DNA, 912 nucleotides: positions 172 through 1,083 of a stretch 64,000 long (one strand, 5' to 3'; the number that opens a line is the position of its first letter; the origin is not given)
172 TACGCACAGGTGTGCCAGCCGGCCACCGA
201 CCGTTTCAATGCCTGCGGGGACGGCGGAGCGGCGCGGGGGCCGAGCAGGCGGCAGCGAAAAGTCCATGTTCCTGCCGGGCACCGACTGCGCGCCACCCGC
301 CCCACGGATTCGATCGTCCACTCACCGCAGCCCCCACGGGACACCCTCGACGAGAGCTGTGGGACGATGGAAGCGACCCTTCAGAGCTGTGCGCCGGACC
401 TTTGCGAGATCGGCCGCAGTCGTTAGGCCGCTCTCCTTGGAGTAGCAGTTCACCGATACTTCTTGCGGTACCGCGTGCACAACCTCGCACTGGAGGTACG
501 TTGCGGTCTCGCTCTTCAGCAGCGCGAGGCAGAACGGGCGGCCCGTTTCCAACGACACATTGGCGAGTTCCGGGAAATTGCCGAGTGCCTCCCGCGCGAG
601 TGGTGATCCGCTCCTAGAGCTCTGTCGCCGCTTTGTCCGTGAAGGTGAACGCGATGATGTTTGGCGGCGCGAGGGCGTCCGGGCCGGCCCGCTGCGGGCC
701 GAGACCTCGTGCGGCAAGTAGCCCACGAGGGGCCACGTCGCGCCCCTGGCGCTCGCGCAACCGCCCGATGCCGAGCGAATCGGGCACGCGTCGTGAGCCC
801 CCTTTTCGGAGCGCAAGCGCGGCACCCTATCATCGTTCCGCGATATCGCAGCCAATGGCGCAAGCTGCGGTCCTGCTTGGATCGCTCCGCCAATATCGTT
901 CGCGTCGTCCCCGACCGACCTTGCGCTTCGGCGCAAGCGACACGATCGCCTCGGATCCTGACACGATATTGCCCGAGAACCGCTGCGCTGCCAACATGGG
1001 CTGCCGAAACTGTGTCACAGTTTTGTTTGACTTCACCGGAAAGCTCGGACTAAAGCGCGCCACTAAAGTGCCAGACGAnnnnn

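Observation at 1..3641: A 245-bp near-identical segment at 1-245 and 3397-3641 marks two Rhs/NHL paralogs whose C-termini switch immediately after the shared block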

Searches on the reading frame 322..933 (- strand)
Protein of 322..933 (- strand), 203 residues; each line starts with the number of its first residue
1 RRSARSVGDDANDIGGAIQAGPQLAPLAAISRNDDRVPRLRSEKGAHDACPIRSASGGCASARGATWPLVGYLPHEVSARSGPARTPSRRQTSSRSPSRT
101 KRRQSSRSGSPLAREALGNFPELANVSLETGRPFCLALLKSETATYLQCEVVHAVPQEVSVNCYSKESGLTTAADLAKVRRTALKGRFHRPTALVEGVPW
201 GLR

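Call 24: search_protein_families(library=pfam, proteins=[window:322-933:-], max_evalue=1)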
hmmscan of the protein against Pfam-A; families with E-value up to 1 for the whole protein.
window:322-933:- (203 aa): 1 family
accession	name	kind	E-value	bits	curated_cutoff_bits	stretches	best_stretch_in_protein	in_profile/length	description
PF09618.15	Cas_Csy4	-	0.32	11.5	25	0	145-185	75-112/181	CRISPR-associated protein (Cas_Csy4)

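Call 70: list_cluster_members(proteins=[window:325-855:-, window:325-825:-, window:325-816:-, window:325-726:-, window:325-717:-, window:325-558:-, window:617-787:-, window:617-760:-, window:463-603:+, window:560-718:+])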
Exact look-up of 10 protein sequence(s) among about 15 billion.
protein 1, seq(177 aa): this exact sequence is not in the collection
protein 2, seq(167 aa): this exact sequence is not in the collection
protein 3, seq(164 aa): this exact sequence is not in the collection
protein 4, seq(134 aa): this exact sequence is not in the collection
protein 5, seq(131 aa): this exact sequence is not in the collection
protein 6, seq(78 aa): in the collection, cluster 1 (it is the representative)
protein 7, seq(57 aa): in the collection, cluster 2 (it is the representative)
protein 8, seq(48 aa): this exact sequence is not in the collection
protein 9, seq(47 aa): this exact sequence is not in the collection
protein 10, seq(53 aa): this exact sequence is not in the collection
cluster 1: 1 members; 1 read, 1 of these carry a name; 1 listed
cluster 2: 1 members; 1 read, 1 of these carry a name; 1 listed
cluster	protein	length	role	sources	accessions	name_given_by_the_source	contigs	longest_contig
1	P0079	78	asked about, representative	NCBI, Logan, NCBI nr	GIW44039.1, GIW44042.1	MAG: hypothetical protein KatS3mg077_1324 [Candidatus Binatia bacterium] | MAG: hypothetical protein KatS3mg077_1321 [Candidatus Binatia bacterium]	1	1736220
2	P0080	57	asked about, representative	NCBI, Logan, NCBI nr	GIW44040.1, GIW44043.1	MAG: hypothetical protein KatS3mg077_1325 [Candidatus Binatia bacterium] | MAG: hypothetical protein KatS3mg077_1322 [Candidatus Binatia bacterium]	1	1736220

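Call 71: find_encoding_contigs(protein=P0079, flank=10000, max_places=10)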
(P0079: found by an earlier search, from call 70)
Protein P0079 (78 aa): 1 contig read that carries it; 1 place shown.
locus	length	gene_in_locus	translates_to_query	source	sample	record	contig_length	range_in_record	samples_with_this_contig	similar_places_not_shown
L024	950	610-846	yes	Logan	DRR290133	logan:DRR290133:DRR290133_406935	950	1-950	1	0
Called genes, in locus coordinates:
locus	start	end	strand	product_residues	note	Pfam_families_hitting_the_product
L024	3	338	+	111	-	?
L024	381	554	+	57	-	-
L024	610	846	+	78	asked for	-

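Call 72: find_encoding_contigs(protein=P0080, flank=10000, max_places=10)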
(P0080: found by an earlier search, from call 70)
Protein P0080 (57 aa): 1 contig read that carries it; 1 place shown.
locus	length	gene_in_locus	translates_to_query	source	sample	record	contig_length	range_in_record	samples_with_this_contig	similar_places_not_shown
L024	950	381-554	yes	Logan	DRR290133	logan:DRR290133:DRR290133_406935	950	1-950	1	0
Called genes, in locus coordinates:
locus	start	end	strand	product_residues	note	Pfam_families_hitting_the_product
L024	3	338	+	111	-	?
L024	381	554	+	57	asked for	-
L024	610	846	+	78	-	-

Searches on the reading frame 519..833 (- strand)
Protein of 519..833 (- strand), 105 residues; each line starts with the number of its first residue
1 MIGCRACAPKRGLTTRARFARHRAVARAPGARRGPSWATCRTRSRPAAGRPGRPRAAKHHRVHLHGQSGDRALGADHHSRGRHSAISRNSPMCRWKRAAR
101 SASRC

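Call 29: list_cluster_members(proteins=[window:519-833:-, window:519-893:-, window:519-863:-, window:833-997:-, window:833-1063:-, window:654-1079:+, window:657-1079:+, window:633-1079:+, window:325-936:-, window:661-1050:+])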
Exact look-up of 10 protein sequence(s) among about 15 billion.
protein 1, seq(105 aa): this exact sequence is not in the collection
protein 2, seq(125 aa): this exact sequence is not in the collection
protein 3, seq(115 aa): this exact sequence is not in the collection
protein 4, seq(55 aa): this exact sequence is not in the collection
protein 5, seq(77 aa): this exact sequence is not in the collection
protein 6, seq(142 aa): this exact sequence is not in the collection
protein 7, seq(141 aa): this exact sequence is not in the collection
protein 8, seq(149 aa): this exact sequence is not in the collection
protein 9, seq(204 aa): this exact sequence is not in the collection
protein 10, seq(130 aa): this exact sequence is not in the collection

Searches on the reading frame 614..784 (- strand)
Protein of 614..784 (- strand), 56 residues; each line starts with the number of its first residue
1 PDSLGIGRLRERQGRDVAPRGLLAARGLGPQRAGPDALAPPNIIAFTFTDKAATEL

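Call 24: search_protein_families(library=pfam, proteins=[window:614-784:-], max_evalue=1)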
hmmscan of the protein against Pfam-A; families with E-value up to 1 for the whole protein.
window:614-784:- (56 aa): 1 family
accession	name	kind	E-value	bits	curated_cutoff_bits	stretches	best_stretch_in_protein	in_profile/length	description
PF00580.27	UvrD-helicase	-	0.029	14.5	23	1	38-56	43-61/271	UvrD/REP helicase N-terminal domain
